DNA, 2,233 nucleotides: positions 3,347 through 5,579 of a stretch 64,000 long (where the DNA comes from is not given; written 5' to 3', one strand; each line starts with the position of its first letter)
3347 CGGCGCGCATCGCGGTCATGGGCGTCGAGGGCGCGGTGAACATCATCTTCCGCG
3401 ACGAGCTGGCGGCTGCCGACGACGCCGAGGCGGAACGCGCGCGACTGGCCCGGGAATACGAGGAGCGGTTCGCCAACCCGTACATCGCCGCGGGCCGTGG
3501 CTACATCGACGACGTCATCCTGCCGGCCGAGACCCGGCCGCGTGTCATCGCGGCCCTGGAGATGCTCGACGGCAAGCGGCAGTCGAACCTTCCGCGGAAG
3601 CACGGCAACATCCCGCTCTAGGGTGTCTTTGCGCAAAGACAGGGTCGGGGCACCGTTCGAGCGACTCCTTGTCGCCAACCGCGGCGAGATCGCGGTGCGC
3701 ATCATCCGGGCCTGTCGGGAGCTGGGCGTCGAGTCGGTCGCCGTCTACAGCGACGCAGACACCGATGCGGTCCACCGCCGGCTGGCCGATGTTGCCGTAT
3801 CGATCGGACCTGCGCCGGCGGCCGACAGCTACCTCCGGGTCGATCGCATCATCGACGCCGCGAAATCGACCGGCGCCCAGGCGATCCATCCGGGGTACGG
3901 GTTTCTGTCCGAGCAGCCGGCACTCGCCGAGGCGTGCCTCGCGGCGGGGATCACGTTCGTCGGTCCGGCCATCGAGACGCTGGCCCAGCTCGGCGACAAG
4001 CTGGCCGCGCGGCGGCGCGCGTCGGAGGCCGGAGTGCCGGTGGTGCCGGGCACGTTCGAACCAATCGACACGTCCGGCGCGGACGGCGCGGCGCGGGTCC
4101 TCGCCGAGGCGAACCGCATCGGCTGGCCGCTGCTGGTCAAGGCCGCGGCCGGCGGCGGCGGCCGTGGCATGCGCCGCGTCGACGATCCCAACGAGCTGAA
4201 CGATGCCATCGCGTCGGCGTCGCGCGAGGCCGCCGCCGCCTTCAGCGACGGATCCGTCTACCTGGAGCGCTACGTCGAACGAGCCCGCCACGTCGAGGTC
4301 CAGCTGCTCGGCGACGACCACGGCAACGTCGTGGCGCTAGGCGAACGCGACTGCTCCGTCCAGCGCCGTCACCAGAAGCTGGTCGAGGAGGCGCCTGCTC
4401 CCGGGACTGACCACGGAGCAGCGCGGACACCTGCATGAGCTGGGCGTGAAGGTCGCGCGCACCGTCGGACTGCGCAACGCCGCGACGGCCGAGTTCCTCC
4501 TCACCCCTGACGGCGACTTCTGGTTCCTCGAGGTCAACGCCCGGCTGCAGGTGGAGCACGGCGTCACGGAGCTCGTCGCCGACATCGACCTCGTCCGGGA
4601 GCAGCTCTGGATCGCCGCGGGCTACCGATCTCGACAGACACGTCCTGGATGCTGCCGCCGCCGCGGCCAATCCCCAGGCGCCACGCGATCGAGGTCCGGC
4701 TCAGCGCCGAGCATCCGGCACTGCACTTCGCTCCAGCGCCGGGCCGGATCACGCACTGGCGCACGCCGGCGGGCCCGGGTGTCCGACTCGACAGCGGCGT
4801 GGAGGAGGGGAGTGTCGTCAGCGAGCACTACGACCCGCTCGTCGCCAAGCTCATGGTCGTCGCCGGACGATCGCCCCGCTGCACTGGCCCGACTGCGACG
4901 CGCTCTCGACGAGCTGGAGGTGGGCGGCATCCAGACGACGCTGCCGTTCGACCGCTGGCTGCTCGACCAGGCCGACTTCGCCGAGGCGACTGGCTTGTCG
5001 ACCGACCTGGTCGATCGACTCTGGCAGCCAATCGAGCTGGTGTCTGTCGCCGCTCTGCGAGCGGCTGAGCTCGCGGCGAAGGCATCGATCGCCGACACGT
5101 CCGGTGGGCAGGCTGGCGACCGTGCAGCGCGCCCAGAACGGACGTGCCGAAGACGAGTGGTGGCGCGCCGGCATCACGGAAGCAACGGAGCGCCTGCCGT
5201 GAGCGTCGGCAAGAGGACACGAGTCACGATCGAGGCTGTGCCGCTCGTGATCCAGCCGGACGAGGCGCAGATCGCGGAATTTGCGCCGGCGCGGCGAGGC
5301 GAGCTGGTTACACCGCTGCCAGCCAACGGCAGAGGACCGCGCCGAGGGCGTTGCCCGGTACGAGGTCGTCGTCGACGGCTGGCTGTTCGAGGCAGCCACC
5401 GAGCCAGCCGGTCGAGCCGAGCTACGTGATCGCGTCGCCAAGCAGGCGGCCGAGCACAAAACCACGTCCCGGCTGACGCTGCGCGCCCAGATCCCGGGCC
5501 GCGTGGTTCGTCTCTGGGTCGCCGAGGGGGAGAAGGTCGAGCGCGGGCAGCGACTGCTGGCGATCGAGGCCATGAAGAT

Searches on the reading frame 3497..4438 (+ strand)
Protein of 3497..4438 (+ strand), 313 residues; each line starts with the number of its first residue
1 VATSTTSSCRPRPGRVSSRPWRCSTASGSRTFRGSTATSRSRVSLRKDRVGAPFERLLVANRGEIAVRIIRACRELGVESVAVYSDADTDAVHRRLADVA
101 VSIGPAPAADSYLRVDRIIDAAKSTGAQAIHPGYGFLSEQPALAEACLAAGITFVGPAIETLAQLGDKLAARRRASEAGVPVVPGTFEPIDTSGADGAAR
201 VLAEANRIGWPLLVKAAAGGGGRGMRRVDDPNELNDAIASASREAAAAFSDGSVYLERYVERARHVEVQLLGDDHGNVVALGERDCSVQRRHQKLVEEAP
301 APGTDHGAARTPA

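Call 21: search_protein_families(library=pfam, proteins=[window:3497-4438:+], max_evalue=0.001)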
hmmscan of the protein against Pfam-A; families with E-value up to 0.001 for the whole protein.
window:3497-4438:+ (313 aa): 4 families
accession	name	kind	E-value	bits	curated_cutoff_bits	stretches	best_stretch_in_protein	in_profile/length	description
PF00289.28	Biotin_carb_N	-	1.4e-44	151.5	25.5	1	54-161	2-109/110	Biotin carboxylase, N-terminal domain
PF02786.22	CPSase_L_D2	-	1.1e-40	139.8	19.8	1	167-304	1-133/211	Carbamoyl-phosphate synthase L chain, ATP binding domain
PF07478.18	Dala_Dala_lig_C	-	1.5e-08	34.8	24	1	177-285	4-105/204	D-ala D-ala ligase C-terminus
PF02222.28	ATP-grasp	-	0.00092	19.3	27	0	200-270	21-86/179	ATP-grasp domain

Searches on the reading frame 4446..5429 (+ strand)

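Call 21: search_protein_families(library=pfam, proteins=[window:4446-5429:+], max_evalue=0.001)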
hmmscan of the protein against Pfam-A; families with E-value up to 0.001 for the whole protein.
window:4446-5429:+ (327 aa): 2 families
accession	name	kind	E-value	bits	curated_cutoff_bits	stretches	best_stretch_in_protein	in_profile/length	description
PF02786.22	CPSase_L_D2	-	4.8e-14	52.8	19.8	1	1-61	146-207/211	Carbamoyl-phosphate synthase L chain, ATP binding domain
PF02785.25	Biotin_carb_C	-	6.9e-07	29.8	32.4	1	141-189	59-106/108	Biotin carboxylase C-terminal domain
